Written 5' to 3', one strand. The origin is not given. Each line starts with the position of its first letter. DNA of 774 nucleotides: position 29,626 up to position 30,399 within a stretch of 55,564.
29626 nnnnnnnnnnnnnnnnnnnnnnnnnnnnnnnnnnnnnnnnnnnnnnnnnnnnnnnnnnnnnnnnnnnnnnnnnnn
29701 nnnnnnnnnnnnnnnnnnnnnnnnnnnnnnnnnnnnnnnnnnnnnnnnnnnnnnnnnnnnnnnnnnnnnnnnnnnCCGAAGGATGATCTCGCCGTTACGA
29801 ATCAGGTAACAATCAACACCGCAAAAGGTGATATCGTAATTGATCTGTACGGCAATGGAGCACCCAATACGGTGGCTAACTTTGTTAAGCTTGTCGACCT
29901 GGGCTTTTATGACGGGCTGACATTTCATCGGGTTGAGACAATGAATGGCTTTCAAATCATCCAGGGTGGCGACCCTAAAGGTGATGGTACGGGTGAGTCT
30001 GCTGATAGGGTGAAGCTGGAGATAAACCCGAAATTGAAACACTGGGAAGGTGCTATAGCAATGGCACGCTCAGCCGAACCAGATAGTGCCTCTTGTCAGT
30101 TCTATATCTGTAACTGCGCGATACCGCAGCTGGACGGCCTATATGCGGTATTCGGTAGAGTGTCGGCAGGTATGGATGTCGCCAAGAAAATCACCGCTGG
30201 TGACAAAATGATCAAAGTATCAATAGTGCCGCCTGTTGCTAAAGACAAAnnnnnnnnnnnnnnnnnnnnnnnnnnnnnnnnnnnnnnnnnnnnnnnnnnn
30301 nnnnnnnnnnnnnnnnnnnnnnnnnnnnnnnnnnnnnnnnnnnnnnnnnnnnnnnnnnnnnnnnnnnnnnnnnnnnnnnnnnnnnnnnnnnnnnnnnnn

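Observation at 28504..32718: Operon of three tandem secreted paralogues (DUF4424-like domain + copper-amine-oxidase-N-like stalk), the first fused to a cyclophilin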

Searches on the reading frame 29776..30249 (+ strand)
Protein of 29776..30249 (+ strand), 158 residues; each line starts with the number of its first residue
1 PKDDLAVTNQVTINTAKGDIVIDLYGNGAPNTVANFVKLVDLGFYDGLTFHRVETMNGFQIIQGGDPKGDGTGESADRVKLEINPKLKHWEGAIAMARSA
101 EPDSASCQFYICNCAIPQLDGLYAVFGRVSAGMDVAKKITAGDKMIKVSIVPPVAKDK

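Call 43: search_solved_structures(query=window:29776-30249:+, max_evalue=1e-10, show_alignments=3)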
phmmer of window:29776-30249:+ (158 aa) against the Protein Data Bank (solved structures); distinct sequences matched with E-value up to 1e-10: 120 (the best 60 are shown).
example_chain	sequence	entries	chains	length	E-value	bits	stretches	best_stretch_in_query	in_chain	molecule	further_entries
2mvz_A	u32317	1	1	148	1.1e-29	106.8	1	18-150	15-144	Peptidyl-prolyl cis-trans isomerase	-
3jb9_d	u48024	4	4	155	2.9e-23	86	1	11-139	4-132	Peptidyl-prolyl cis-trans isomerase ppi1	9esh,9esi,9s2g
9l5r_S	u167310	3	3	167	1.8e-22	83.5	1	10-138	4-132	Peptidyl-prolyl cis-trans isomerase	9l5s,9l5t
8ro0_S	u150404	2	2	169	2.9e-22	82.8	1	11-137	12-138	Peptidyl-prolyl cis-trans isomerase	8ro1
7l6z_A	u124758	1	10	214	4.5e-22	82.1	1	10-112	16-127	Peptidyl-prolyl cis-trans isomerase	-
2b71_A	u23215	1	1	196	5e-22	82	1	10-140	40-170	cyclophilin-like protein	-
8xi2_S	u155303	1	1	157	5.4e-22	81.9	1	11-139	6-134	Peptidyl-prolyl cis-trans isomerase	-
7l6y_A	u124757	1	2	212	5.8e-22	81.8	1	10-122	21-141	Peptidyl-prolyl cis-trans isomerase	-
1xo7_A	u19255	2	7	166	3.2e-21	79.4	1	16-140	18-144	cyclophilin | PEPTIDYL-PROLYL CIS-TRANS ISOMERASE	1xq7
6qdv_i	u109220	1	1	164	2.3e-20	76.6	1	10-139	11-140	Peptidyl-prolyl cis-trans isomerase-like 1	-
2x7k_A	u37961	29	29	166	2.4e-20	76.5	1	10-139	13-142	PEPTIDYL-PROLYL CIS-TRANS ISOMERASE-LIKE 1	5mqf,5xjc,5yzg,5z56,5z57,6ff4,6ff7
1xwn_A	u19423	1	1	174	2.8e-20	76.3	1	10-139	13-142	Peptidyl-prolyl cis-trans isomerase like 1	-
6lkb_A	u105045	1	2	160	3.3e-20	76.1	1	9-139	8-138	Peptidyl-prolyl cis-trans isomerase CYP71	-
2k7n_A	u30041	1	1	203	3.5e-20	76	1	10-139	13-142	Peptidyl-prolyl cis-trans isomerase-like 1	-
1clh_A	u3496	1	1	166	1.7e-19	73.8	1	11-140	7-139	CYCLOPHILIN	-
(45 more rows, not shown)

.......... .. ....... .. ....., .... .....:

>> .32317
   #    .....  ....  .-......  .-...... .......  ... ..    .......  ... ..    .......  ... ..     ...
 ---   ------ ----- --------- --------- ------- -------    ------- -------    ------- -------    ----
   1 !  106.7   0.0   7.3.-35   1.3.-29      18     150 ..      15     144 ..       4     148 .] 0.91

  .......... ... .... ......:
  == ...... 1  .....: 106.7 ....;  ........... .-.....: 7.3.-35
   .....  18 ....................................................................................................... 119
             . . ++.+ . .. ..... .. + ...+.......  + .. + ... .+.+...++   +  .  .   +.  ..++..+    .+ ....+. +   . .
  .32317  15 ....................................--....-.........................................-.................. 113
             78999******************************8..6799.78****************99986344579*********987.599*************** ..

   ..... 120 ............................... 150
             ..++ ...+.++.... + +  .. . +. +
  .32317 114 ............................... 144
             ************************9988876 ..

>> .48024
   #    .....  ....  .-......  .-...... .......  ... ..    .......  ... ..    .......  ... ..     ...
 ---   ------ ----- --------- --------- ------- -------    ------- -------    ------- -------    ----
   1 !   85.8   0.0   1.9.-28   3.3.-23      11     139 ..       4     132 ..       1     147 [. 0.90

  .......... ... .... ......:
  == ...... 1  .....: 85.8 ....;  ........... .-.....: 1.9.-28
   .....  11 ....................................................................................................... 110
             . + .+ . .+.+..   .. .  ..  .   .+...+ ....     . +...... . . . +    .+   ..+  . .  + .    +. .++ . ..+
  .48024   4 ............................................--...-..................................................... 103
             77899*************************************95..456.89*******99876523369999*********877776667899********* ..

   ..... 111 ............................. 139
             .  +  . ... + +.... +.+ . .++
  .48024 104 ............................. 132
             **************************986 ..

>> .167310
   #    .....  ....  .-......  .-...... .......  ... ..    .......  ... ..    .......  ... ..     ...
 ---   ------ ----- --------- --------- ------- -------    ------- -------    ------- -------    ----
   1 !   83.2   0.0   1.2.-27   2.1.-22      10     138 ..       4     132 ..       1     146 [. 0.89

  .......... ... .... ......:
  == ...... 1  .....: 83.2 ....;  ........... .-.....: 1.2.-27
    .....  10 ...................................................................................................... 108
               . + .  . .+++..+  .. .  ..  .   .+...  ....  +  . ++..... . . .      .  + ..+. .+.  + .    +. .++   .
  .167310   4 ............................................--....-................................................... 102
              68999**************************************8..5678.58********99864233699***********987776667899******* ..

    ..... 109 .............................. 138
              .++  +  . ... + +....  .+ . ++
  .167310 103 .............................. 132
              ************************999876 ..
